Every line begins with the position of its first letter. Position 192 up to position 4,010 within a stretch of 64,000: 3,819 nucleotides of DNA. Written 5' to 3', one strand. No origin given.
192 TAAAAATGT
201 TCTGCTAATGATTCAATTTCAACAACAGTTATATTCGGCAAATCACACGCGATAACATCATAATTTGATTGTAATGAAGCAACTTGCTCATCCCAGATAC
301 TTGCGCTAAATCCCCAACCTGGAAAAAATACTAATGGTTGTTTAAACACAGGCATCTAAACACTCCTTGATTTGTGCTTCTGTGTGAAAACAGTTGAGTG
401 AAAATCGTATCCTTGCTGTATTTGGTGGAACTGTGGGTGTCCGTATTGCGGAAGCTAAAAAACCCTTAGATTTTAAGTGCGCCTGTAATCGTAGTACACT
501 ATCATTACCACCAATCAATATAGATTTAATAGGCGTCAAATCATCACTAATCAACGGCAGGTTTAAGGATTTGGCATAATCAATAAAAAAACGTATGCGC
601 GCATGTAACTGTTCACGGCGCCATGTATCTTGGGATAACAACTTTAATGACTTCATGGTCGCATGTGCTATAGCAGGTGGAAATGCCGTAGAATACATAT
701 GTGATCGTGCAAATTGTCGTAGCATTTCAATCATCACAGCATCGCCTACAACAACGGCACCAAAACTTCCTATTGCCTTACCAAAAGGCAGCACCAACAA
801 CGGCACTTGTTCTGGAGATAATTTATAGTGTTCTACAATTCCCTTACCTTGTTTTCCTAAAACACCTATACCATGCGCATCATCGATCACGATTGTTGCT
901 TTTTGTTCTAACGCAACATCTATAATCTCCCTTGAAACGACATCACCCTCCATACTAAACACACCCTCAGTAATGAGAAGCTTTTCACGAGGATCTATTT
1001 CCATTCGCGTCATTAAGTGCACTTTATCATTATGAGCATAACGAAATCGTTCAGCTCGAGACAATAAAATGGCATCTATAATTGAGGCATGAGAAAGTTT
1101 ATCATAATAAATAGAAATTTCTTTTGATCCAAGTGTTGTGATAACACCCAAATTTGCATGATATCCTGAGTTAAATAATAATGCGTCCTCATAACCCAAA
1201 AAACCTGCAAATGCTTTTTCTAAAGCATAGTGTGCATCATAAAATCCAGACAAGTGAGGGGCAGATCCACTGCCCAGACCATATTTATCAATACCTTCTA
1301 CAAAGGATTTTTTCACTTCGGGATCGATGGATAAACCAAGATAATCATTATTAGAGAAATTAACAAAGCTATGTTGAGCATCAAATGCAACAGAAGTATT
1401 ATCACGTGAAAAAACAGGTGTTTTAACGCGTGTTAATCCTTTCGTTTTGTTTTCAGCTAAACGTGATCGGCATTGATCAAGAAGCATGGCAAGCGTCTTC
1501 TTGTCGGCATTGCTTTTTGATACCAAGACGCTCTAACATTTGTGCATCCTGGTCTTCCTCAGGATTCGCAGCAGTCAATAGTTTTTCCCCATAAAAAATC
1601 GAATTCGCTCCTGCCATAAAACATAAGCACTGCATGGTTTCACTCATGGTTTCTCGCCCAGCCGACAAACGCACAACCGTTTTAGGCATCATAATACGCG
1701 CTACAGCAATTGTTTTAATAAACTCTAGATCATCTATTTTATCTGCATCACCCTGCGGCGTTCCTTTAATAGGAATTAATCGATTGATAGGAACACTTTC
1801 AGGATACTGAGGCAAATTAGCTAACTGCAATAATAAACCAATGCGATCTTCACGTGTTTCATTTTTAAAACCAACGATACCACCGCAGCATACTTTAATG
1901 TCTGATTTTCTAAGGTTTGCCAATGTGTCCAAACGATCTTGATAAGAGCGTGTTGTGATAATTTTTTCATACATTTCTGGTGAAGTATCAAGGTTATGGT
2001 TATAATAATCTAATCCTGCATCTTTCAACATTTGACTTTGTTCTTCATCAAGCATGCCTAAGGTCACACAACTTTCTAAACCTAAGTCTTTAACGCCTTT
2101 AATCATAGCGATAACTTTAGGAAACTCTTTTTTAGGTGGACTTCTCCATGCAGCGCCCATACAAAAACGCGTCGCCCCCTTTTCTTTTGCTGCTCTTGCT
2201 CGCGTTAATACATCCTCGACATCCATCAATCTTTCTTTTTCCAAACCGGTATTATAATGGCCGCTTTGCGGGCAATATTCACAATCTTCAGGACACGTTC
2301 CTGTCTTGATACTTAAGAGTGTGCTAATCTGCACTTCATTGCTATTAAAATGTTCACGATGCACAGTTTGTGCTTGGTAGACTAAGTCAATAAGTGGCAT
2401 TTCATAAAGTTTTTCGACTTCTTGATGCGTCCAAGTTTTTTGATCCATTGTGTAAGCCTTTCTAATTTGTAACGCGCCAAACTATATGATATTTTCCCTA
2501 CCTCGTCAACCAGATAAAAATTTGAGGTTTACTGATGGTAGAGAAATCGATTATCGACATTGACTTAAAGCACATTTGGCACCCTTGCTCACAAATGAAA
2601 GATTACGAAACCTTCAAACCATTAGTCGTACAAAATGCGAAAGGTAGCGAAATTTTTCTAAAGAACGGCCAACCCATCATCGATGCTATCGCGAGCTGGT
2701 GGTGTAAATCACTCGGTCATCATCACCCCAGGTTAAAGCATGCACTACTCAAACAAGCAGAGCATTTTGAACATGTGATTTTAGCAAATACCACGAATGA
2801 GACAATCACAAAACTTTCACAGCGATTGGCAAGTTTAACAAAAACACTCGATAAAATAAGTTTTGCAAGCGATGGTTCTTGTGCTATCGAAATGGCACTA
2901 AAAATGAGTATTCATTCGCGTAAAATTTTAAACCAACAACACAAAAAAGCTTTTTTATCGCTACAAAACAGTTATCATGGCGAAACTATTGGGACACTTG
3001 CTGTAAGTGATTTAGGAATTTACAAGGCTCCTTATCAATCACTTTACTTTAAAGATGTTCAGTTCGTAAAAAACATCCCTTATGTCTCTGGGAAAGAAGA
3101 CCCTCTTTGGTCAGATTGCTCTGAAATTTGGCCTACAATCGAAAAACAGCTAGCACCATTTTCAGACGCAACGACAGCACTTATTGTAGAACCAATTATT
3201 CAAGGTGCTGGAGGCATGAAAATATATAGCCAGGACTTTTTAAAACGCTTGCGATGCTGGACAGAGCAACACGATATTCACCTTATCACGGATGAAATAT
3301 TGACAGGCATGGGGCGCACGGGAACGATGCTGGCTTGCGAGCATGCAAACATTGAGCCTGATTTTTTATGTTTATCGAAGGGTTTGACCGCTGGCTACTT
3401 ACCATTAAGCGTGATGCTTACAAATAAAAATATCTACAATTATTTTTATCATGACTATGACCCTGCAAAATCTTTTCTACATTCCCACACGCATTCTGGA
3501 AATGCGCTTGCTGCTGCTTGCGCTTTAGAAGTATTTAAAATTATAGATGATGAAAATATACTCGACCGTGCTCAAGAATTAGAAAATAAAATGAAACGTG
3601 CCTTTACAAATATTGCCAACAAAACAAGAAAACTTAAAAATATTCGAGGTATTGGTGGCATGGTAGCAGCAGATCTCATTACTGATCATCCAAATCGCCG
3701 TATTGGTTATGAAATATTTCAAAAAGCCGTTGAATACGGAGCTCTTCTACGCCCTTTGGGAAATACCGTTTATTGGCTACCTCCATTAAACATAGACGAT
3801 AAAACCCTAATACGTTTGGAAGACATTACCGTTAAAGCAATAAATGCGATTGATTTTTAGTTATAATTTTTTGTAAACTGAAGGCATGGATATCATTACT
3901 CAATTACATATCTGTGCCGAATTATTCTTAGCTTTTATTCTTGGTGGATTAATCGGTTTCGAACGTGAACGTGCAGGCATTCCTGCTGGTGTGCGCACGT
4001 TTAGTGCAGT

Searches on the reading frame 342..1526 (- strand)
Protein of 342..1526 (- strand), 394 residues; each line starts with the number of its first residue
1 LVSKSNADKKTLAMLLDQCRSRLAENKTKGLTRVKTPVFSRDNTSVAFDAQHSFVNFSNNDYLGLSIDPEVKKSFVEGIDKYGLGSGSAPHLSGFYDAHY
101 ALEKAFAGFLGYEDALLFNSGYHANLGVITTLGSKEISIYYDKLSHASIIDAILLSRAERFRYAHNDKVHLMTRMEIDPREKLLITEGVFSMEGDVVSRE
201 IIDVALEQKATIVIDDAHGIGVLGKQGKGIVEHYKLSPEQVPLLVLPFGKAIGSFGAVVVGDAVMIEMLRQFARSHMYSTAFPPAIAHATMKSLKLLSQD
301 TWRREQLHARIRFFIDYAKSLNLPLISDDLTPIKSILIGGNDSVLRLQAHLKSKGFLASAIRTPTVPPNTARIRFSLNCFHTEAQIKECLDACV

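Call 19: search_protein_families(library=ncbifam, proteins=[window:342-1526:-], max_evalue=0.00001)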
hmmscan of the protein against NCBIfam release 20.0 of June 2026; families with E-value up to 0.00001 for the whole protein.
window:342-1526:- (394 aa): 11 families
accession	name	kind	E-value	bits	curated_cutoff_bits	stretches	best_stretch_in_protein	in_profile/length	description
TIGR00858.1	bioF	equivalog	1.3e-112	376.2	426.45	1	32-391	2-362/365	8-amino-7-oxononanoate synthase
NF005394.0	PRK06939.1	equivalog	7.9e-86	288.3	460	1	15-392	5-386/397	glycine C-acetyltransferase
TIGR01825.1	gly_Cac_T_rel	subfamily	3.6e-78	262.9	535.4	1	22-392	4-374/385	BioF/Kbl family PLP-dependent acyltransferase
NF047600.1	SerpalmtaseCFB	equivalog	9.9e-77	258.2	640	1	24-391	16-383/395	serine palmitoyltransferase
TIGR01822.1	2am3keto_CoA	equivalog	3.2e-68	230.4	493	1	18-393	4-383/393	glycine C-acetyltransferase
NF047599.1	SerpalmtaseBetaP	equivalog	4e-68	229.9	500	1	49-392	40-385/394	serine palmitoyltransferase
TIGR01821.1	5aminolev_synth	equivalog_domain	4.6e-61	206.9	338.55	1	51-392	44-389/402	5-aminolevulinate synthase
NF047603.1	SerpalmtaseAlphaP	equivalog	3.5e-54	184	670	1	57-390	50-386/399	serine palmitoyltransferase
NF005526.0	PRK07179.1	equivalog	2.4e-46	158.1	428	1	50-393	52-392/407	alpha-hydroxyketone-type quorum-sensing autoinducer synthase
NF005697.0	PRK07505.1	subfamily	1.2e-39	136.1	342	1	13-388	11-390/405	hypothetical protein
NF004608.1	PRK05937.1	equivalog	7.3e-24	84.2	399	1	55-309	5-270/366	8-amino-7-oxononanoate synthase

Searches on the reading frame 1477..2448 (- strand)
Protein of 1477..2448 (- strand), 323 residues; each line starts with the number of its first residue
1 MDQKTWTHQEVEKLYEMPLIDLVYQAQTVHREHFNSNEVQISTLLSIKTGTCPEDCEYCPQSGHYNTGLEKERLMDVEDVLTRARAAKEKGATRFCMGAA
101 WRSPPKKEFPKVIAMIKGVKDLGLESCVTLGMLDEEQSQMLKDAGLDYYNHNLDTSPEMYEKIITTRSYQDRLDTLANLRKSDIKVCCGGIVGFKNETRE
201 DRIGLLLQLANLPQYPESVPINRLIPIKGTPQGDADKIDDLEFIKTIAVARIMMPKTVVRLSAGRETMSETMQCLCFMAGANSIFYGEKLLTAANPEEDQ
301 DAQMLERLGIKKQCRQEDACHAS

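Call 19: search_protein_families(library=ncbifam, proteins=[window:1477-2448:-], max_evalue=0.00001)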
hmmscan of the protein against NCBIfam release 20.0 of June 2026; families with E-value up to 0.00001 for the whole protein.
window:1477-2448:- (323 aa): 13 families
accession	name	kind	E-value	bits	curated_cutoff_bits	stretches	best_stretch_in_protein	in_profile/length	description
TIGR00433.2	bioB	equivalog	2.3e-121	404.7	225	1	5-310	2-306/307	biotin synthase BioB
NF006308.0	PRK08508.1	equivalog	3.8e-53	180.5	377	1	38-311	3-273/279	biotin synthase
TIGR03910.1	pyrrolys_PylB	equivalog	1.1e-18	67.3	348.2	1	22-282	38-294/347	methylornithine synthase PylB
TIGR03957.1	rSAM_HmdB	equivalog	1.1e-16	60.9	320.9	1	19-284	21-278/317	5,10-methenyltetrahydromethanopterin hydrogenase cofactor biosynthesis protein HmdB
TIGR03956.1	rSAM_HydE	equivalog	2.6e-15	56.5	254.6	1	21-284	30-289/340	[FeFe] hydrogenase H-cluster radical SAM maturase HydE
NF053742.1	LipS1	equivalog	8.9e-12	45.2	230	1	44-265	9-223/268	LipS1 family lipoyl synthase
NF053743.1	LipS2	equivalog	2.4e-10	40.3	270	1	47-260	28-237/292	LipS2 family lipoyl synthase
TIGR02351.2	thiH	equivalog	1.2e-08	34.5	380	1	19-267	52-300/364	2-iminoacetate synthase ThiH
NF001199.0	PRK00164.2-1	equivalog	1.7e-08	33.9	231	1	46-175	17-141/308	GTP 3',8-cyclase MoaA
TIGR02668.1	moaA_archaeal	equivalog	5.3e-08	32.2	325.25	1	49-177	17-141/303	GTP 3',8-cyclase MoaA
TIGR03699.1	menaquin_MqnC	equivalog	7e-08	31.7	428.1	0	7-97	4-94/342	cyclic dehypoxanthinyl futalosine synthase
TIGR03551.1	F420_cofH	equivalog_domain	3.5e-07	29.4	374.1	0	21-102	18-97/345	5-amino-6-(D-ribitylamino)uracil--L-tyrosine 4-hydroxyphenyl transferase CofH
TIGR03550.1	F420_cofG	equivalog_domain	7.4e-07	28.6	213.35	0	167-258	146-239/322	7,8-didemethyl-8-hydroxy-5-deazariboflavin synthase CofG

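Call 40: find_encoding_contigs(protein=window:1477-2448:-, flank=10000, max_places=4)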
Protein window:1477-2448:- (323 aa): 1 contig read that carries it; 1 place shown.
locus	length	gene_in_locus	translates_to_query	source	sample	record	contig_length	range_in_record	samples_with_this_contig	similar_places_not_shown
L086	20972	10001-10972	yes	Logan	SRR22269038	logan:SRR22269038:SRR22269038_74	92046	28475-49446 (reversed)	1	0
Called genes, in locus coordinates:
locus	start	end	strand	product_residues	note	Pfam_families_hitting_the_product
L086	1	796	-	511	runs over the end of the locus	PF03092:BT1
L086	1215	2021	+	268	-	PF17194:AbiEi_3_N, PF11459:AbiEi_3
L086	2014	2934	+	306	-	PF08843:AbiEii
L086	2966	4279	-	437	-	PF01979:Amidohydro_1, PF07969:Amidohydro_3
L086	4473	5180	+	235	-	PF13649:Methyltransf_25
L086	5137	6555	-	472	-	-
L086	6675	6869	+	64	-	PF02599:CsrA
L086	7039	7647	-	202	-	PF01694:Rhomboid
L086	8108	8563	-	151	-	PF02308:MgtC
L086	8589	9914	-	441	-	PF00202:Aminotran_3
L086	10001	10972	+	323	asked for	PF04055:Radical_SAM, PF06968:BATS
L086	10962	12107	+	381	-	PF00155:Aminotran_1_2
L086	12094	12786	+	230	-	PF12697:Abhydrolase_6, PF00561:Abhydrolase_1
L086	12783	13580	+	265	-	PF01209:Ubie_methyltran, PF13489:Methyltransf_23, PF05148:Methyltransf_8 (faint), PF08241:Methyltransf_11, PF08242:Methyltransf_12, PF13649:Methyltransf_25, PF13847:Methyltransf_31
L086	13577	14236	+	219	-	PF01656:CbiA, PF13500:AAA_26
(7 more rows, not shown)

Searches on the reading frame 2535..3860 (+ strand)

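Call 19: search_protein_families(library=ncbifam, proteins=[window:2535-3860:+], max_evalue=0.00001)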
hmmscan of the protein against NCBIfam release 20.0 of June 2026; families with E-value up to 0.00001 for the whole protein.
window:2535-3860:+ (441 aa): 69 families (the best 25 are shown)
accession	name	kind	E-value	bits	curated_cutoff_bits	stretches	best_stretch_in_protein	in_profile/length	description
TIGR00508.1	bioA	equivalog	2.5e-137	457.9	405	1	14-436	1-418/419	adenosylmethionine--8-amino-7-oxononanoate transaminase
NF004624.0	PRK05964.1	equivalog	5.6e-130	433.7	494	1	3-437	3-423/427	adenosylmethionine--8-amino-7-oxononanoate transaminase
NF005443.0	PRK07030.1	equivalog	1.2e-125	419.7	729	1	3-437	4-445/451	adenosylmethionine--8-amino-7-oxononanoate transaminase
NF005940.0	PRK07986.1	equivalog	6.7e-84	281.9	625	1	6-438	5-423/429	adenosylmethionine--8-amino-7-oxononanoate transaminase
NF005683.0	PRK07481.1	subfamily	5e-74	249.9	575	1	7-436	7-447/453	hypothetical protein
NF004767.0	PRK06105.1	subfamily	8.6e-67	225.6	517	1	3-437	5-448/460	aminotransferase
TIGR00707.1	argD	subfamily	7e-64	216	410.05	1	20-435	2-379/381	acetylornithine/succinylornithine family transaminase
NF004426.0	PRK05769.1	equivalog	1.1e-63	215.6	552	1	21-437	29-438/441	acetyl ornithine aminotransferase family protein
NF052567.1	OmAmTferAptACaul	equivalog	1.4e-63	215.2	500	1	11-438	2-430/431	omega-aminotransferase AptA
NF041821.1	daptide_amino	equivalog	6.8e-63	212.7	450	1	30-435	15-403/405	daptide-type RiPP biosynthesis aminotransferase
NF005447.0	PRK07036.1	equivalog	1.8e-62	211.6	618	1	4-438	11-454/468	aminotransferase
NF005685.0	PRK07483.1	equivalog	3.6e-62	210.6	485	1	29-412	13-403/444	aspartate aminotransferase family protein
NF005682.0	PRK07480.1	subfamily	1.5e-61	208.5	510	1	6-437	13-450/459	aminotransferase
NF053554.1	prodigi_MAP_PigE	equivalog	4.2e-59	200.7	850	1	31-382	403-728/837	prodigiosin MAP biosynthesis aminotransferase PigE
NF005812.0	PRK07678.1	subfamily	4.2e-59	200.3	488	1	4-387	8-386/451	aminotransferase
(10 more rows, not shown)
